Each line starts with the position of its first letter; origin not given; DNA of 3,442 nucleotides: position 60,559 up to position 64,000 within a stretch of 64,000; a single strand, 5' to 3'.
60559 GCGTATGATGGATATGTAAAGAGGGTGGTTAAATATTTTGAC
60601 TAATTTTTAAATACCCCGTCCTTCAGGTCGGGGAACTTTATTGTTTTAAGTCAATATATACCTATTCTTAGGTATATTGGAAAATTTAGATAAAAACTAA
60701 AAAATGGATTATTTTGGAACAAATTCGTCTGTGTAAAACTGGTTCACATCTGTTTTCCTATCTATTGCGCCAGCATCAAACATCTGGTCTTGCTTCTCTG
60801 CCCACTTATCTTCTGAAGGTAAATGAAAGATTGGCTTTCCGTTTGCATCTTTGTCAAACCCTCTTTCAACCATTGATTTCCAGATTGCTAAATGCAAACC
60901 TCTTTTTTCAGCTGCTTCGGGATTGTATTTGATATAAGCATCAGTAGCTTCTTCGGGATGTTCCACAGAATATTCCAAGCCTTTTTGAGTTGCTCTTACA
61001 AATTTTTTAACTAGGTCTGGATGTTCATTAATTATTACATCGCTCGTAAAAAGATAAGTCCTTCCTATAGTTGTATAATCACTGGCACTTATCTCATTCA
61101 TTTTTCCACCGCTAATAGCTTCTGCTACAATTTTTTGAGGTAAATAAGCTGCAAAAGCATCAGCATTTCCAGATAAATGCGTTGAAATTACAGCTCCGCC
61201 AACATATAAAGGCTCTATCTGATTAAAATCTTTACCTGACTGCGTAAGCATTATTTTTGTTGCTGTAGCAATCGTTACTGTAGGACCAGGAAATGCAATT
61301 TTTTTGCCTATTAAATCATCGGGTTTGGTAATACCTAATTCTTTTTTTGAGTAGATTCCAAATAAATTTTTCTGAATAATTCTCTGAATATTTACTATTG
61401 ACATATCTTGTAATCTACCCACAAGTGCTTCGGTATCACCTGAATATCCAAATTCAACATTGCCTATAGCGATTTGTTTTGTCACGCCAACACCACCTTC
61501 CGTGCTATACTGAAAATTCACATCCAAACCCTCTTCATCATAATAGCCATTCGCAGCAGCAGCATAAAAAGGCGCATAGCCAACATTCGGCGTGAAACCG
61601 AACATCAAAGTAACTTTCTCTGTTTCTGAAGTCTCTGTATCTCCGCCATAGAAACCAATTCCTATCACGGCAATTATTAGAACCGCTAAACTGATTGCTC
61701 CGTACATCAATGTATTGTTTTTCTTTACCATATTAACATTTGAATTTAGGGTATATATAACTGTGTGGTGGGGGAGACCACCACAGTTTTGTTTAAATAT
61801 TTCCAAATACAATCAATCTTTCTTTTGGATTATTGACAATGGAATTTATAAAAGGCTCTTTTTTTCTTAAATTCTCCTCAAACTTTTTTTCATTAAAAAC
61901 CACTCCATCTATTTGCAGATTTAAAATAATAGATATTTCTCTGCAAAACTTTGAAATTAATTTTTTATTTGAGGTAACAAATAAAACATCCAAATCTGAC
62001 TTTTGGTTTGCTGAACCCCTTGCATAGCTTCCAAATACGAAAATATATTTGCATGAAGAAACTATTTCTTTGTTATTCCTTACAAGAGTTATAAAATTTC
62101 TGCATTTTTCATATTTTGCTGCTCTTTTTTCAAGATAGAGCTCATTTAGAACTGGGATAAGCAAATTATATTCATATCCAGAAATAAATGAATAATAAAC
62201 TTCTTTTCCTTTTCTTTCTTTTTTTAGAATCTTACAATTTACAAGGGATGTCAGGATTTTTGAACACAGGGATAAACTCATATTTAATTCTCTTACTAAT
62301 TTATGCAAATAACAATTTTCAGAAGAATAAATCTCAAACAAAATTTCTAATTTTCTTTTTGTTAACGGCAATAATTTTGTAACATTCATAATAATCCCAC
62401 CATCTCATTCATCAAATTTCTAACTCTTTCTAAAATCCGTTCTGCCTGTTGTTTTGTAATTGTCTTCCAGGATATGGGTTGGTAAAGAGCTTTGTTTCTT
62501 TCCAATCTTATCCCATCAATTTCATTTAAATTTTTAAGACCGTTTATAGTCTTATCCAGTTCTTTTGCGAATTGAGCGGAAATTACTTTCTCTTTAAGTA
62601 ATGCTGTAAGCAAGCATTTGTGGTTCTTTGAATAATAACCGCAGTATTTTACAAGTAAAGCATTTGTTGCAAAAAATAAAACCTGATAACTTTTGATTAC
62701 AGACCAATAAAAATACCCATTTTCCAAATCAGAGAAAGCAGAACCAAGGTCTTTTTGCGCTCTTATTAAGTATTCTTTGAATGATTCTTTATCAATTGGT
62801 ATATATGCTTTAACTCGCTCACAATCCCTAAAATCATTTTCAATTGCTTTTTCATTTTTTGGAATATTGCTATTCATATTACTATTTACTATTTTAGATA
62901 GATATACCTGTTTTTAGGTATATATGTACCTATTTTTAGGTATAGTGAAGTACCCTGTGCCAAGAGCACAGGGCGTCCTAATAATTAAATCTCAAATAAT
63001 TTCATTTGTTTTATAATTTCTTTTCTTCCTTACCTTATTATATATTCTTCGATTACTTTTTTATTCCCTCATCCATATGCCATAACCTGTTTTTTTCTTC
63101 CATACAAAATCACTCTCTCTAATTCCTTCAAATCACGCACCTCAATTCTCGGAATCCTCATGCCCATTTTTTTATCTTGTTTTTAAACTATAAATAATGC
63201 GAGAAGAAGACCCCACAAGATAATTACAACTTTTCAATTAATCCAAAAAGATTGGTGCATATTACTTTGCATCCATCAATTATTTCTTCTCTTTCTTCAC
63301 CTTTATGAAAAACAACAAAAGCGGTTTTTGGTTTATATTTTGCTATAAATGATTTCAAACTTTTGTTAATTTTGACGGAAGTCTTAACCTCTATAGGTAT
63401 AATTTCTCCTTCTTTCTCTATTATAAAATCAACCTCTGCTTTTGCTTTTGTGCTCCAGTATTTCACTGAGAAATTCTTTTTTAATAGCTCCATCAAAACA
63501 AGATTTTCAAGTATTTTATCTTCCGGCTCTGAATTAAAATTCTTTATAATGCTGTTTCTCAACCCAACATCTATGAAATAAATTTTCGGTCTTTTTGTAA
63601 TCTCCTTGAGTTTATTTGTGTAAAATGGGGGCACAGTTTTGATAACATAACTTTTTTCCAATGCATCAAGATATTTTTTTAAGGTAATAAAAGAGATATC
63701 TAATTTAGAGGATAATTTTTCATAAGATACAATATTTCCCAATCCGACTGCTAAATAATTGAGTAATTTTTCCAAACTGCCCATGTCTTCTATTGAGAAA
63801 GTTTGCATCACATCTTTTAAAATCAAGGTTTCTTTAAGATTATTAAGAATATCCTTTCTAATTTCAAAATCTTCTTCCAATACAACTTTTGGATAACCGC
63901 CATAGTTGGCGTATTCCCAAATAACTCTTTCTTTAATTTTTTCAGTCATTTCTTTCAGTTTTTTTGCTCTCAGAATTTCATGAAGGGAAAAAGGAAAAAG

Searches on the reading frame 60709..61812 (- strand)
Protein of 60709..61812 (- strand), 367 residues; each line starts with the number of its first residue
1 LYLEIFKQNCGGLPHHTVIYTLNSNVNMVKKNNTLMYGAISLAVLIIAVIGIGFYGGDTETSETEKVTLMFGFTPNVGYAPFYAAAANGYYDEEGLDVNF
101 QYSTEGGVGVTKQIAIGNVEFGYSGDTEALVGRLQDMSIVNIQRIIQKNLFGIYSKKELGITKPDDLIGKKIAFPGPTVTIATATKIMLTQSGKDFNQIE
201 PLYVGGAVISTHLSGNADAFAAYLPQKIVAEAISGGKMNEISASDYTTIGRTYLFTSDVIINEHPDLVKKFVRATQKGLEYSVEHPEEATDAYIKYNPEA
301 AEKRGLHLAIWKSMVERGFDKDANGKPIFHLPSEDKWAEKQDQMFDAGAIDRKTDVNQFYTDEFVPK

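Call 71: search_protein_families(library=pfam, proteins=[window:60709-61812:-], max_evalue=0.01)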
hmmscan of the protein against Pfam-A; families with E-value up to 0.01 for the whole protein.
window:60709-61812:- (367 aa): 3 families
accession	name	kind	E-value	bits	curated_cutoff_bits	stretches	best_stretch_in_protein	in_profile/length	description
PF09084.16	NMT1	-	2.2e-40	139.3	20.5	1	78-289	3-216/216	NMT1/THI5 like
PF13379.11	NMT1_2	-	1.7e-07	31.8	24.7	1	64-114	3-53/252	NMT1-like family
PF12974.12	Phosphonate-bd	-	0.0051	16.7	27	1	109-260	41-195/242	ABC transporter, phosphonate, periplasmic substrate-binding protein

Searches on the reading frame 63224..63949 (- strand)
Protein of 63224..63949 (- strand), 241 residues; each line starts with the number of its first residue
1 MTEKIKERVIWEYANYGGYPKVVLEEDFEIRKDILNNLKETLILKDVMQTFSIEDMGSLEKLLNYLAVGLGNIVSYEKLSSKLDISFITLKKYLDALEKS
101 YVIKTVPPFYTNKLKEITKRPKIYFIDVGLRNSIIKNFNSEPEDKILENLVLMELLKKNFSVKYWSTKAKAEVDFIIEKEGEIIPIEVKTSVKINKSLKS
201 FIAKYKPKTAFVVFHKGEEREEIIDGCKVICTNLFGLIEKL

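Call 71: search_protein_families(library=pfam, proteins=[window:63224-63949:-], max_evalue=0.01)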
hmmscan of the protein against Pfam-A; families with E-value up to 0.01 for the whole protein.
window:63224-63949:- (241 aa): 1 family
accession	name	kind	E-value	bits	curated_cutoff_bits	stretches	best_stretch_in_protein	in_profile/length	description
PF13635.12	DUF4143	-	7.2e-38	130.3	28.1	1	45-191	2-160/160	Domain of unknown function (DUF4143)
